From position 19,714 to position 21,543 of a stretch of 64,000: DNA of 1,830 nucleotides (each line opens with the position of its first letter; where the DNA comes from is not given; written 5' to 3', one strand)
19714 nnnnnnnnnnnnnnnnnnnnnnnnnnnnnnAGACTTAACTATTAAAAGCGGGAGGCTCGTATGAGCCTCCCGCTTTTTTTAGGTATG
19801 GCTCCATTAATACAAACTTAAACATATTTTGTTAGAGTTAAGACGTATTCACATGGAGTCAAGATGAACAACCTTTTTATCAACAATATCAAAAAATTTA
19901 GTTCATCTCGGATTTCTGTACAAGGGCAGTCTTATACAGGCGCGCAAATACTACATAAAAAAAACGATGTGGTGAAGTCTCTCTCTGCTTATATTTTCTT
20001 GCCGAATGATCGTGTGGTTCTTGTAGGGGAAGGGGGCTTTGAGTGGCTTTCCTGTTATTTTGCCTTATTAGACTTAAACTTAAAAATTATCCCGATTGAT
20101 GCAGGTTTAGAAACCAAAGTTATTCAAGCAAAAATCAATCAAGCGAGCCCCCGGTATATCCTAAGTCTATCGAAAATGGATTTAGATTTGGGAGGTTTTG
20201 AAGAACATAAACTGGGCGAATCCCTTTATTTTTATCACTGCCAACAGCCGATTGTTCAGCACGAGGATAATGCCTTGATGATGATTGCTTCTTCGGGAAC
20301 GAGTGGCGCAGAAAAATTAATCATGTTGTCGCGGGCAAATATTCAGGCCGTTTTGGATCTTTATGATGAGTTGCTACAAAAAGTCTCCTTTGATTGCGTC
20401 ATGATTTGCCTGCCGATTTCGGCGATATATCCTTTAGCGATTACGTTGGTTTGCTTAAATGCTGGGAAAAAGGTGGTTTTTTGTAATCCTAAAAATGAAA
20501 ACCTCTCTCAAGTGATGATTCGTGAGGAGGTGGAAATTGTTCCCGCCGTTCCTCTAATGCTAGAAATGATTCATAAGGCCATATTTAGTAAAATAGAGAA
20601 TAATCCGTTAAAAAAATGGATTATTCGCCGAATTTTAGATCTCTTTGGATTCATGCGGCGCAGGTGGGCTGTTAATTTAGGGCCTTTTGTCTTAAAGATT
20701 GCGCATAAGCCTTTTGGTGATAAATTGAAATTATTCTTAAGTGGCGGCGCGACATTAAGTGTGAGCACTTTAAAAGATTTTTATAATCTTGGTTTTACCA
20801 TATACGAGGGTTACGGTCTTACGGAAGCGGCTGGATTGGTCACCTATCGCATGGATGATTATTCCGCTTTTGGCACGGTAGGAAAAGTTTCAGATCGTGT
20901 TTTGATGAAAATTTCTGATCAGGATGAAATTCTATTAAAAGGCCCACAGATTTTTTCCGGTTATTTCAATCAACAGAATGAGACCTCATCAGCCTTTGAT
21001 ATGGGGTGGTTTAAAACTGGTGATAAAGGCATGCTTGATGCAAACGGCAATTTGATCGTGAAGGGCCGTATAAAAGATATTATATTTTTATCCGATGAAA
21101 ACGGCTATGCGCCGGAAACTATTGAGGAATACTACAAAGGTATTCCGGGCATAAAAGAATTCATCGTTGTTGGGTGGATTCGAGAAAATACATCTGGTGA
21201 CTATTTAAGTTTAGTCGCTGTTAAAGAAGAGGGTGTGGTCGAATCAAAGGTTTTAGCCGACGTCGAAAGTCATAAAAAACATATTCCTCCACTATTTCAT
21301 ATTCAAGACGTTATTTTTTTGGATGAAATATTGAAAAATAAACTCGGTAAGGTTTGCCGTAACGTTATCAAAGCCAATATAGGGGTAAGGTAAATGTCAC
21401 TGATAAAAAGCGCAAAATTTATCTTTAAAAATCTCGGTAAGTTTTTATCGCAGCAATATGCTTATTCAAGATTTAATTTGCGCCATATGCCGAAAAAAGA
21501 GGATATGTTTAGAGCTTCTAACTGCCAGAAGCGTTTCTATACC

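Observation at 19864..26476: Compact lipo-NRPS biosynthetic cluster: fatty-acyl-AMP/CoA ligase + single-module NRPS (C-A-T-R) + dedicated PPTase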

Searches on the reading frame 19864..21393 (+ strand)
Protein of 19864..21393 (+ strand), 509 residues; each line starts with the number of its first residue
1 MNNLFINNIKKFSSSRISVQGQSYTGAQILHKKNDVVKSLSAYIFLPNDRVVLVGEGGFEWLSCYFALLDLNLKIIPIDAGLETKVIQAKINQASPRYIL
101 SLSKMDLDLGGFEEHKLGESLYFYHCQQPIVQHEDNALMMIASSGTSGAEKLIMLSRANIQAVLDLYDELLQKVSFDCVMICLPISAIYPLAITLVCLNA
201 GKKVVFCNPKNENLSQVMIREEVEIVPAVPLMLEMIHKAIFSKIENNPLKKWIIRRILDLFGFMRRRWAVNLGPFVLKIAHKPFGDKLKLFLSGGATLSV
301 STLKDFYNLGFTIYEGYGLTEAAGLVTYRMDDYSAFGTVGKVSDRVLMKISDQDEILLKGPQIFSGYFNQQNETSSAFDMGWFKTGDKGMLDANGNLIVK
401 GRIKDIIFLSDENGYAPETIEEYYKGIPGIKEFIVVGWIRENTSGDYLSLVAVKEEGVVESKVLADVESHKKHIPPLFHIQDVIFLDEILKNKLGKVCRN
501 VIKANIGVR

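Call 3: search_protein_families(library=pfam, proteins=[window:19864-21393:+])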
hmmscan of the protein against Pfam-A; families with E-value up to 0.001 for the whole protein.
window:19864-21393:+ (509 aa): 2 families
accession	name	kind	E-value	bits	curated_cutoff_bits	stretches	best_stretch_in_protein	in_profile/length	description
PF00501.34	AMP-binding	-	1.9e-35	122.8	29.9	1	20-368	18-384/384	AMP-binding enzyme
PF13193.12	AMP-binding_C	-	0.00055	21.2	24.5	0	420-496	2-76/76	AMP-binding enzyme C-terminal domain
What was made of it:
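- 19864..21393 (+): ANL-superfamily acyl-activating enzyme (509 aa), probably a long-chain fatty acid:CoA or carrier ligase. Pfam AMP-binding 1.9e-35 (call 3).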

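Call 4: search_protein_families(library=ncbifam, proteins=[window:19864-21393:+])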
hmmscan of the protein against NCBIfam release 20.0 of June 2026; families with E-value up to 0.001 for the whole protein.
window:19864-21393:+ (509 aa): 89 families (the best 25 are shown)
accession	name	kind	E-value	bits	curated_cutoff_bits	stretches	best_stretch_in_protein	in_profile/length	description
TIGR01923.1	menE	equivalog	4.2e-45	154.4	330.15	2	286-500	224-440/442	o-succinylbenzoate--CoA ligase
NF004837.0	PRK06187.1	subfamily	1.1e-41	142.7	476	2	286-506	286-522/531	long-chain-fatty-acid--CoA ligase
NF002966.0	PRK03640.1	equivalog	2.5e-36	125.3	556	2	277-504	245-478/483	o-succinylbenzoate--CoA ligase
NF004114.0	PRK05605.1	equivalog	4.6e-35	121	766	2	289-506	341-569/575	long-chain-fatty-acid--CoA ligase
NF005702.0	PRK07514.1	subfamily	7.3e-35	120.3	558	1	286-504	270-498/506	malonyl-CoA synthase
NF006539.0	PRK09029.1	equivalog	1.6e-29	103.1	494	2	287-438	241-387/458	o-succinylbenzoate--CoA ligase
NF005801.1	PRK07656.1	equivalog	2.2e-28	99.2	657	1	289-500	282-497/500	FadD3 family acyl-CoA ligase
NF006523.0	PRK08974.1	equivalog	2.4e-28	98.6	884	1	287-504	326-551/561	long-chain-fatty-acid--CoA ligase FadD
NF004229.0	PRK05677.1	subfamily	1.4e-26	93.1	879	1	287-502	327-551/563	long-chain-fatty-acid--CoA ligase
NF004758.0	PRK06087.1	equivalog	3e-26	91.9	736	1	286-506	303-535/548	medium-chain fatty-acid--CoA ligase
NF005307.0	PRK06839.1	equivalog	1.5e-25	89.8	748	1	286-500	264-487/496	o-succinylbenzoate--CoA ligase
NF005463.0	PRK07059.1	subfamily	4.9e-25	88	869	1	287-502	328-552/557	long-chain-fatty-acid--CoA ligase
NF005858.0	PRK07787.1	subfamily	3.4e-24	85.1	575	1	80-502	69-468/471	acyl-CoA synthetase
NF006572.0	PRK09088.1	equivalog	5.3e-24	84.7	696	2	288-472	259-452/491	acyl-CoA synthetase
NF004511.1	PRK05852.1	equivalog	1.2e-23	83.5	650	1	286-457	274-456/505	FadD7 family fatty acid--CoA ligase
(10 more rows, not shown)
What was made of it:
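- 19864..21393 (+): All NCBIfam equivalog cut-offs are missed (call 4).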

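Call 16: find_homologous_proteins(query=window:19864-21393:+)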
Query window:19864-21393:+ (509 aa): 2624 proteins with E <= 0.001 among 8000 candidates; the best 120 are listed.
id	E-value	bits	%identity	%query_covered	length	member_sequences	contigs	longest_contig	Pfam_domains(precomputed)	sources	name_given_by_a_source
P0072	0.0e+0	1145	100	100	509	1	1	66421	PF00501.35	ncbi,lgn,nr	ncbi:MAG: AMP-binding protein [Alphaproteobacteria bacterium]|nr:AMP-binding protein [Alphaproteobac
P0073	1.8e-97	345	38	98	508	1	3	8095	PF00501.35,PF13193.13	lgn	-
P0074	1.5e-88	316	35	98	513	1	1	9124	PF00501.35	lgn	-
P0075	4.5e-49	186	30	91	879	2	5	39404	PF00550.32,PF00501.35,PF13193.13,PF01553.27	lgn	-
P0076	2.7e-47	180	29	90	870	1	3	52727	PF00550.32,PF00501.35,PF01553.27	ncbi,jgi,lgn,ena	-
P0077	4.7e-47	179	30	92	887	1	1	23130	PF00550.32,PF00501.35,PF23562.3,PF01553.27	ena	-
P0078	1.3e-44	171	30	76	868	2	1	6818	PF00550.32,PF00501.35,PF01553.27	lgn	-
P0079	7.2e-44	168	26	93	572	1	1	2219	PF00501.35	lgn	-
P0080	1.3e-42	164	30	89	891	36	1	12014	PF00550.32,PF00501.35,PF23562.3,PF01553.27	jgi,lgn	-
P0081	4.0e-41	159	28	98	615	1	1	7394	PF00550.32,PF00501.35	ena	-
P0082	2.1e-40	157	30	78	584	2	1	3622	PF00501.35,PF23562.3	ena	-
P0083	3.8e-39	153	27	97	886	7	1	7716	PF00550.32,PF00501.35,PF01553.27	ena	-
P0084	1.2e-38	151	29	79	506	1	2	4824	PF00501.35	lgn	-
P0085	1.6e-38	151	26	90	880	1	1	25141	PF00550.32,PF00501.35,PF01553.27,PF23297.2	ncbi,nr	ncbi:MAG: AMP-binding protein [Legionellales bacterium]|nr:AMP-binding protein [Legionellales bacter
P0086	2.0e-38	150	26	92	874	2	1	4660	PF00550.32,PF00501.35,PF01553.27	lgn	-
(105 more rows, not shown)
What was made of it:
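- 19864..21393 (+): Nearest outgroups are ANL-PP-binding-PlsC fusions and long-chain acyl-CoA synthetases (call 16).
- On Long-chain fatty acyl-CoA synthetase (as opposed to fatty acyl-AMP ligase): Call 16: ANL-PP-binding-PlsC fusions and proteins named long-chain acyl-CoA synthetase.
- ANL relatives are ANL-carrier-PlsC fusions and long-chain acyl-CoA synthetases (call 16). In the large database the nearest non-family relatives are ANL-carrier-PlsC fusions and proteins named long-chain acyl-CoA synthetase (call 16).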

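Call 18: find_encoding_contigs(protein=P0073, flank=10000, max_places=4)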
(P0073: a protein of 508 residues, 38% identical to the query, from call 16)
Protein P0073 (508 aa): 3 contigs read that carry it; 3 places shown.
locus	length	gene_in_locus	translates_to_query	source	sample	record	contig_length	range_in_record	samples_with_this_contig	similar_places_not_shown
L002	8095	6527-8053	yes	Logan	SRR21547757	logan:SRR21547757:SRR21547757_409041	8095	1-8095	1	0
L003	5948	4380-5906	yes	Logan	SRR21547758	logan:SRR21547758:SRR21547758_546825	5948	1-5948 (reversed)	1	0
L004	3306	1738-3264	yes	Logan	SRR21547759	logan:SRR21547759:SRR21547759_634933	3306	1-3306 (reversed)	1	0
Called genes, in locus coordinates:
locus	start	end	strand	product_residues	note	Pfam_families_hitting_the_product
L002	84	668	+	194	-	-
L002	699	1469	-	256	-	PF05988:DUF899, PF00578:AhpC-TSA (weak)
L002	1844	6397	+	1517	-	PF00668:Condensation, PF00501:AMP-binding, PF13193:AMP-binding_C, PF00550:PP-binding (weak), PF01073:3Beta_HSD, PF01370:Epimerase, PF07993:NAD_binding_4, PF16363:GDP_Man_Dehyd, +1 more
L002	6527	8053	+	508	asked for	PF00501:AMP-binding, PF13193:AMP-binding_C (weak)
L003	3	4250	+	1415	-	?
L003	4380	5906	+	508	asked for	PF00501:AMP-binding, PF13193:AMP-binding_C (weak)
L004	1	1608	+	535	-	?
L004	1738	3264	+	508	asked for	PF00501:AMP-binding, PF13193:AMP-binding_C (weak)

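Call 19: find_encoding_contigs(protein=P0074, flank=10000, max_places=4)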
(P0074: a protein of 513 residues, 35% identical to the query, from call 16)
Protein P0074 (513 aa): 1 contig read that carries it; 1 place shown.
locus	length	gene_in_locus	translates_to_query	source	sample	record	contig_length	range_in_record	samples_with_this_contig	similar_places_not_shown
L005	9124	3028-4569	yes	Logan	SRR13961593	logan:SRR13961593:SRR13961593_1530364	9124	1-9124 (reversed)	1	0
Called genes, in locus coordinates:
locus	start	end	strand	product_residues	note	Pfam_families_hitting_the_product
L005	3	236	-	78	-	?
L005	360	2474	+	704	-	PF02770:Acyl-CoA_dh_M (weak), PF22924:ACOX_C_alpha1 (faint)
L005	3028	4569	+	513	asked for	PF00501:AMP-binding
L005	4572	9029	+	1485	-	PF00668:Condensation, PF13193:AMP-binding_C (faint), PF00501:AMP-binding, PF00550:PP-binding, PF01073:3Beta_HSD (weak), PF01370:Epimerase, PF07993:NAD_binding_4, PF16363:GDP_Man_Dehyd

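Call 47: search_solved_structures(query=window:19864-21390:+, max_evalue=1e-10)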
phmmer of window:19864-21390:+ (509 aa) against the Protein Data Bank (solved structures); distinct sequences matched with E-value up to 1e-10: 27.
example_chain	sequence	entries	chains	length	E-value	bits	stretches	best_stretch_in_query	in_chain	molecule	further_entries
3r44_A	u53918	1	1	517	1.8e-25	92.8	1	288-504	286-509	fatty acyl CoA synthetase FADD13 (FATTY-ACYL-CoA SYNTHETASE)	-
4fuq_A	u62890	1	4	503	1.9e-21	79.5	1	287-504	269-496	Malonyl CoA synthetase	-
4gxq_A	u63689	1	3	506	1.1e-20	76.9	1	287-504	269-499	Malonyl CoA synthetase, Benzoate-CoA ligase Chimeric protein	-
4fut_A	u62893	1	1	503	1.3e-20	76.8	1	287-504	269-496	Malonyl CoA synthetase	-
4gxr_A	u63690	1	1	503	9.1e-20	74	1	287-504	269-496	Malonyl CoA synthetase, Benzoate-CoA ligase Chimeric protein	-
7kyd_A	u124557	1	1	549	3e-17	65.7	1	269-503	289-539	Long-chain fatty-acyl-CoA synthetase CG6178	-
3ipl_A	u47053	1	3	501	3.5e-17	65.4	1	280-484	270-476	2-succinylbenzoate--CoA ligase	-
5ie0_A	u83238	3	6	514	1.1e-16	63.9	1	289-503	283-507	Oxalate--CoA ligase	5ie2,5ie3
5buq_A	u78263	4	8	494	2.6e-16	62.6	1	287-438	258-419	2-succinylbenzoate--CoA ligase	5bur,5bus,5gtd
5x8f_A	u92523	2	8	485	3.4e-16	62.2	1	287-437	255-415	2-succinylbenzoate--CoA ligase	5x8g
5bsw_A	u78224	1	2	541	1.5e-15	60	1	257-506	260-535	4-coumarate--CoA ligase 2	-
3a9u_A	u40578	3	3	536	2.7e-15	59.2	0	287-505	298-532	4-coumarate--CoA ligase | 4-coumarate:CoA ligase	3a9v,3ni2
5bsm_A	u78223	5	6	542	4.6e-15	58.5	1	258-506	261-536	4-coumarate--CoA ligase 2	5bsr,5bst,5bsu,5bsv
8weu_A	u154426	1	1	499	5.9e-15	58.1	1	287-438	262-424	Fatty-acyl-CoA synthase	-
8wev_A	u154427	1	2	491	6e-15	58.1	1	287-437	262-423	Feruloyl-CoA Synthetase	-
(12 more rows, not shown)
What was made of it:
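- PDB relatives are all CoA ligases, best FadD13 (call 47). PDB hits include malonyl-, oxalyl- and coumaroyl-CoA ligases (call 47).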

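Call 50: search_protein_families(library=pfam, proteins=[L005:360-2474:+], max_evalue=0.00001)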
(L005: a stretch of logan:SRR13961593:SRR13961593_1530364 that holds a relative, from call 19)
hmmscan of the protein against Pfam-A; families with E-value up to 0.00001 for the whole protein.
L005:360-2474:+ (704 aa): 1 family
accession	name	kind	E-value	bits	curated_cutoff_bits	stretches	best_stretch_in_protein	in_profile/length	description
PF02770.24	Acyl-CoA_dh_M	-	2.1e-07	31.4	33.3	0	126-227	1-72/97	Acyl-CoA dehydrogenase, middle domain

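Call 55: search_protein_families(library=ncbifam, proteins=[L005:360-2474:+, L002:84-668:+, L002:699-1469:-], max_evalue=0.00001)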
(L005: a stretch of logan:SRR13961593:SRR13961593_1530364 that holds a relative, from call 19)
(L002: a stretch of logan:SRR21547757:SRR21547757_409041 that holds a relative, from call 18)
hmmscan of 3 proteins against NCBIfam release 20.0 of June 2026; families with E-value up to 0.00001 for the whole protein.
L005:360-2474:+ (704 aa): 0 families

L002:84-668:+ (194 aa): 0 families

L002:699-1469:- (256 aa): 0 families
